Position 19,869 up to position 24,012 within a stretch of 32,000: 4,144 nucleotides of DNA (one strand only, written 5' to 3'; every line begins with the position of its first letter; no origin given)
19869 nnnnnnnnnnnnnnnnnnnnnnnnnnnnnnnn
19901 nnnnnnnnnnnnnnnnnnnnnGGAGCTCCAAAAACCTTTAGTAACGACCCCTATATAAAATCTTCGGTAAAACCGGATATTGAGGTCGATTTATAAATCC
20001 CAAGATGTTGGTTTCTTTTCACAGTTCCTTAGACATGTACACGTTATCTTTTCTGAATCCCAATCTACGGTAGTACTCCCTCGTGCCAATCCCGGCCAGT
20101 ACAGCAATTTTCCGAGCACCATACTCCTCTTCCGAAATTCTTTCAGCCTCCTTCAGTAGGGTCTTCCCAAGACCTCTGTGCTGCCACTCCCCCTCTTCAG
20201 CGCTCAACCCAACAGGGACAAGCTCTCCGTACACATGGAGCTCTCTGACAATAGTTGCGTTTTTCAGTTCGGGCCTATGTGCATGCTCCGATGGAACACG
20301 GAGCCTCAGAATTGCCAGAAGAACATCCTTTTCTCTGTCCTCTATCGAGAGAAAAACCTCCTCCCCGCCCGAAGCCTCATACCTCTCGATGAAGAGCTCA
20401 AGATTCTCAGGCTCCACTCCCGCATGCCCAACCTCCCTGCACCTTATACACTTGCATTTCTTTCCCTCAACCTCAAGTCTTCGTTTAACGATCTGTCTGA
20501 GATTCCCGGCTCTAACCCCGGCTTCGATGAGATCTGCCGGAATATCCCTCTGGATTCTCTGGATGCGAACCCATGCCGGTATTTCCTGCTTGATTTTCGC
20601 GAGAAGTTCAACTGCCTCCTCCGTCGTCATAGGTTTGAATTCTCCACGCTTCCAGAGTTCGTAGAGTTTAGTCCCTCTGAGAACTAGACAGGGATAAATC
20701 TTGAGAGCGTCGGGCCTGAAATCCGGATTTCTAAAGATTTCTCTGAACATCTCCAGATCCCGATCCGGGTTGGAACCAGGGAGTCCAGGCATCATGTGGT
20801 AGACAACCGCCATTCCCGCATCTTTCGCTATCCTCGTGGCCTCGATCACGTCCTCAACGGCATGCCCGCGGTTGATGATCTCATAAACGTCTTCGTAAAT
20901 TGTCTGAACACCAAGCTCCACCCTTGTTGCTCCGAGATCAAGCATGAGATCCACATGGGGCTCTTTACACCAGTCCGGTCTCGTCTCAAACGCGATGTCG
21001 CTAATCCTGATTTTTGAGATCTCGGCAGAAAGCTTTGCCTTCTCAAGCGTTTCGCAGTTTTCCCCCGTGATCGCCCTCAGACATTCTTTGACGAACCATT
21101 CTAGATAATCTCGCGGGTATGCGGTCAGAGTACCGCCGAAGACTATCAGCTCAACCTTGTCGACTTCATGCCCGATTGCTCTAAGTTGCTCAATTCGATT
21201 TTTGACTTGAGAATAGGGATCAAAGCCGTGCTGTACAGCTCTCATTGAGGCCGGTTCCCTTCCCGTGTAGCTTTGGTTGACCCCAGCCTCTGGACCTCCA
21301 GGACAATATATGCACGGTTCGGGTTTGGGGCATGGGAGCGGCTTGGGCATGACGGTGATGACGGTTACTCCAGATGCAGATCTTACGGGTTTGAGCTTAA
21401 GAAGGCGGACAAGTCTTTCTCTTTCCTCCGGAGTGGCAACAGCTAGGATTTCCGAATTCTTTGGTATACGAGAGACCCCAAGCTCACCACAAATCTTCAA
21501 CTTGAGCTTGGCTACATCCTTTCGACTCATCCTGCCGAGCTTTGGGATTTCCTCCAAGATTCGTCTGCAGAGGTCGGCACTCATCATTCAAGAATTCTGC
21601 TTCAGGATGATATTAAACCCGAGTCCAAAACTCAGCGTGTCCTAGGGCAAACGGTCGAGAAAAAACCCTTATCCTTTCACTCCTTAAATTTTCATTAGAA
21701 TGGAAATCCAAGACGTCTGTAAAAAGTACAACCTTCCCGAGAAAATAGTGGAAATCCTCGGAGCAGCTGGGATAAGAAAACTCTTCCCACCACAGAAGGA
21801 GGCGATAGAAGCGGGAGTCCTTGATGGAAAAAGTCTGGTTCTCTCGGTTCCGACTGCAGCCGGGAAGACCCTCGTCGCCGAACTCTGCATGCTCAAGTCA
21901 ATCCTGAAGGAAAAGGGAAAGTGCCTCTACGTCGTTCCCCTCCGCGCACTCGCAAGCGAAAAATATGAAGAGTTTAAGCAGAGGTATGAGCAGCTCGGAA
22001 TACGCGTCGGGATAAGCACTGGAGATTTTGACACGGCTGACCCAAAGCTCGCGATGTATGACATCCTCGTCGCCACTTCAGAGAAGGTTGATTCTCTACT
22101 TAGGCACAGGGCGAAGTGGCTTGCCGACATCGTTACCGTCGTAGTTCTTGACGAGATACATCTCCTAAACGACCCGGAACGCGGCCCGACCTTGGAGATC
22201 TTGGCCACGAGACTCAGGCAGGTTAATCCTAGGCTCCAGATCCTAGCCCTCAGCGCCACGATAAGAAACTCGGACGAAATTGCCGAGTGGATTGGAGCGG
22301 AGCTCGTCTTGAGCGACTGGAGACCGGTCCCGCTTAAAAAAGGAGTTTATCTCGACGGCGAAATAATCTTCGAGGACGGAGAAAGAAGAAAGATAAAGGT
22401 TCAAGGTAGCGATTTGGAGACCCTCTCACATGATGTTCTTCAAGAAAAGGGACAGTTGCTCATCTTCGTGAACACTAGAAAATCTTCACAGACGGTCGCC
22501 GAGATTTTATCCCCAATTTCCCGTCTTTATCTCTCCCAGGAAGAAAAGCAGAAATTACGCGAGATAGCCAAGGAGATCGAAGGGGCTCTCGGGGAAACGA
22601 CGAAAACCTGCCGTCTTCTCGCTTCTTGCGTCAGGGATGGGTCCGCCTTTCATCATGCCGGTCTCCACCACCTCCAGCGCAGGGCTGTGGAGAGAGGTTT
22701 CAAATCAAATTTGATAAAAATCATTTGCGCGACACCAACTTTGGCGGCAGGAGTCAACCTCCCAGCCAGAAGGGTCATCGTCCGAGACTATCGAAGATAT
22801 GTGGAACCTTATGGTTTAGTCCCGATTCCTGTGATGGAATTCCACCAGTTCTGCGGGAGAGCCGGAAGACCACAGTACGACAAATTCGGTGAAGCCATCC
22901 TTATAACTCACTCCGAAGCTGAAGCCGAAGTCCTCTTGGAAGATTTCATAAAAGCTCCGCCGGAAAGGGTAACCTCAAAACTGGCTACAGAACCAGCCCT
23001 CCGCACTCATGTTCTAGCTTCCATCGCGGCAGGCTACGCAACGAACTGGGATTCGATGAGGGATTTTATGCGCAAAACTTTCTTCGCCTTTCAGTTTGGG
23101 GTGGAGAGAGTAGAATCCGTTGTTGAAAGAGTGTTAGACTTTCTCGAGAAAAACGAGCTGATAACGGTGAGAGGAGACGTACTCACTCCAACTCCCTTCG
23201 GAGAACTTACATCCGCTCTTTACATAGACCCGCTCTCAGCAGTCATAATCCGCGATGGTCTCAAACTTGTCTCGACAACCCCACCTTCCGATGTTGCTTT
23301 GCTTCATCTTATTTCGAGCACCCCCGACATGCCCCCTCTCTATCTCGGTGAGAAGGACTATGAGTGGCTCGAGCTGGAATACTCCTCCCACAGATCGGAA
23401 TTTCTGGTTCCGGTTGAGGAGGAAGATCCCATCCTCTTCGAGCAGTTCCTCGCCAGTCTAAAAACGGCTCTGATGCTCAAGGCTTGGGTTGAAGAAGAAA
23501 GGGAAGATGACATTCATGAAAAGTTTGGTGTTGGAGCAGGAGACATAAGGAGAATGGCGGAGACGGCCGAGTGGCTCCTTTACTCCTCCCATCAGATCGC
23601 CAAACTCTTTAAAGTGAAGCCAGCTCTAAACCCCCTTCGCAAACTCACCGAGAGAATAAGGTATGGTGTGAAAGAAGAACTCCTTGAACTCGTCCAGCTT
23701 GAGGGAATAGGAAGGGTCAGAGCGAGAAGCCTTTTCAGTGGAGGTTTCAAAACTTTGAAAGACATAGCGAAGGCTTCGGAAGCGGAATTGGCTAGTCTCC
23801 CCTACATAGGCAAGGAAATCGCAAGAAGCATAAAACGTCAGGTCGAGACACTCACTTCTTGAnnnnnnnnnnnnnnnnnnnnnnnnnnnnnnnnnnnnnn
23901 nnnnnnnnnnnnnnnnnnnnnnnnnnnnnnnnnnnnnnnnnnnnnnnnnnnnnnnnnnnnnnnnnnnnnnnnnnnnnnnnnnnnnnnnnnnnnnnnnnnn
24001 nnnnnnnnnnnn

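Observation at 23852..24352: Minimal eukaryotic-type protein-kinase-like ORF translationally overlapping the 3' end of rad50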

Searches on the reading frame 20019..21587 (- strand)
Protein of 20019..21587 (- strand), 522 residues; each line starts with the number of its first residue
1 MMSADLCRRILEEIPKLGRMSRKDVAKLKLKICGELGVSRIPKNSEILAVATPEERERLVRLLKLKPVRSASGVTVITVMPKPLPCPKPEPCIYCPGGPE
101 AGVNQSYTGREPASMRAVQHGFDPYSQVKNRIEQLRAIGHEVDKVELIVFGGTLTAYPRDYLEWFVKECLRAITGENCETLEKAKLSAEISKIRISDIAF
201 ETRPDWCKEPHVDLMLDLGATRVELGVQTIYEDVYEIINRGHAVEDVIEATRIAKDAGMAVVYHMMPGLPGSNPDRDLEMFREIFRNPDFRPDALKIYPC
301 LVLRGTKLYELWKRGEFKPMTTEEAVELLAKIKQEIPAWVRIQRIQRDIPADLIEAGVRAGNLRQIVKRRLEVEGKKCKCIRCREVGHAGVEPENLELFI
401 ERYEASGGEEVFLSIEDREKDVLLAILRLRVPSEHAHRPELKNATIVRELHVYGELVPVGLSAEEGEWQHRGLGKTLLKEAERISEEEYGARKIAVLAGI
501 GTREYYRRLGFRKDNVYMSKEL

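Call 48: search_protein_families(library=pfam, proteins=[window:20019-21587:-], max_evalue=0.0001)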
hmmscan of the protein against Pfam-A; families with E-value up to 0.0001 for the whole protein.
window:20019-21587:- (522 aa): 4 families
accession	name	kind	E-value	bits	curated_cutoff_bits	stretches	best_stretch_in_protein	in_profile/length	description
PF16199.10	Radical_SAM_C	-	2.7e-26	91.9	31.9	1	292-372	1-84/85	Radical_SAM C-terminal domain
PF04055.27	Radical_SAM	-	7.5e-20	72.2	29.5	1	92-280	11-162/166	Radical SAM superfamily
PF23613.1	ELP3_N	-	1e-15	57.9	27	1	5-71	3-70/70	ELP3 N-terminal domain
PF13673.13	Acetyltransf_10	-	5.5e-05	23.6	23.6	1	467-515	62-111/128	Acetyltransferase (GNAT) domain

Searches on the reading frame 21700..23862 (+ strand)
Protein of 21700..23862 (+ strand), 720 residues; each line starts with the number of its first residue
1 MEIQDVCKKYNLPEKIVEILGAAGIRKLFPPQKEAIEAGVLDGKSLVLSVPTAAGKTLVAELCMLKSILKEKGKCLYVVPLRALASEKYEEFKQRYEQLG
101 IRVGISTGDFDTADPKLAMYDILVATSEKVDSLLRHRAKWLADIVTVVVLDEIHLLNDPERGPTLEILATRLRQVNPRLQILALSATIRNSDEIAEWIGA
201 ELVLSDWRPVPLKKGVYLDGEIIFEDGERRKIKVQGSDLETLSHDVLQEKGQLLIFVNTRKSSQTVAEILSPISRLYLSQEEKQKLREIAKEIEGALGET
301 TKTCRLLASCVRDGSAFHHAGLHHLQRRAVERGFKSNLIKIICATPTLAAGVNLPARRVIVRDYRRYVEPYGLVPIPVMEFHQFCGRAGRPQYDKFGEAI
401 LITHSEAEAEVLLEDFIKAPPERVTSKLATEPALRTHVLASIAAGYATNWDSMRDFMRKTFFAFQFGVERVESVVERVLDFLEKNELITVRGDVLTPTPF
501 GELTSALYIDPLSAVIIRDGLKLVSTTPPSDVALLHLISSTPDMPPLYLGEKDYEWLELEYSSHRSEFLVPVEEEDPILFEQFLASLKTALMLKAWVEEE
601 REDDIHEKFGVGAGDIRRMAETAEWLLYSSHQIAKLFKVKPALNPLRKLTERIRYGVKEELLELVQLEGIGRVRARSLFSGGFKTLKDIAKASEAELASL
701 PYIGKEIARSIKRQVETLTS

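Call 3: search_protein_families(library=pfam, proteins=[window:21700-23862:+], max_evalue=1)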
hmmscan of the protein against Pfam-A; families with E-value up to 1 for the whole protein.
window:21700-23862:+ (720 aa): 15 families
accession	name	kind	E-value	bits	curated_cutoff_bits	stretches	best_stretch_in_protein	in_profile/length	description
PF21280.2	Helicase_dom4_arc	-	1.8e-40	138.1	27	1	533-656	2-125/125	Archaeal helicase, domain 4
PF00270.35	DEAD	-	1.4e-32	113.2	26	1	30-191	2-164/167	DEAD/DEAH box helicase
PF14520.12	HHH_5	-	1.7e-12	48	27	1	662-714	2-54/57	Helix-hairpin-helix domain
PF04851.21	ResIII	-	1.4e-10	41.8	22.5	1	27-189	3-163/164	Type III restriction enzyme, res subunit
PF20470.4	HTH_61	-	4.4e-10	40.2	24.3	1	397-489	1-92/92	Helix-turn-helix domain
PF00271.37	Helicase_C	-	4.4e-09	37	23.5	1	314-391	41-109/110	Helicase conserved C-terminal domain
PF22527.2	DEXQc_Suv3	-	1.8e-07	31.3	27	1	50-164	20-113/154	DEXQ-box helicase domain of Suv3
PF00633.29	HHH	-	2.8e-06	27.3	24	2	686-712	2-28/30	Helix-hairpin-helix motif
PF12826.13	HHH_2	-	3.4e-05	24.4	27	1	670-713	11-53/64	Helix-hairpin-helix motif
PF10391.15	DNA_pol_lambd_f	-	0.0009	19.5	29.8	1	669-698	8-37/51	Fingers domain of DNA polymerase lambda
PF25453.1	DUF7898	-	0.001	19.9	27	1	660-699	2-41/80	Domain of unknown function (DUF7898)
PF07517.20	SecA_DEAD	-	0.014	15.1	24.6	1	47-128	94-175/290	SecA DEAD-like domain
PF14716.13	HHH_8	-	0.041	14.7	30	1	693-717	46-70/73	Helix-hairpin-helix domain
PF12836.13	HHH_3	-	0.19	12.3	27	1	688-713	7-32/65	Helix-hairpin-helix motif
PF20306.3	Sp-DndD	-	0.69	10.6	27.2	0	3-18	6-21/51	Small protein found in certain Dnd DNA modification systems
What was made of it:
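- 21700..23862 (+): hel308-type helicase, convergent, with an 11-nt 3' overlap. It is a variable neighbour, because most relatives have adenylosuccinate lyase here instead. Pfam (call 3).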
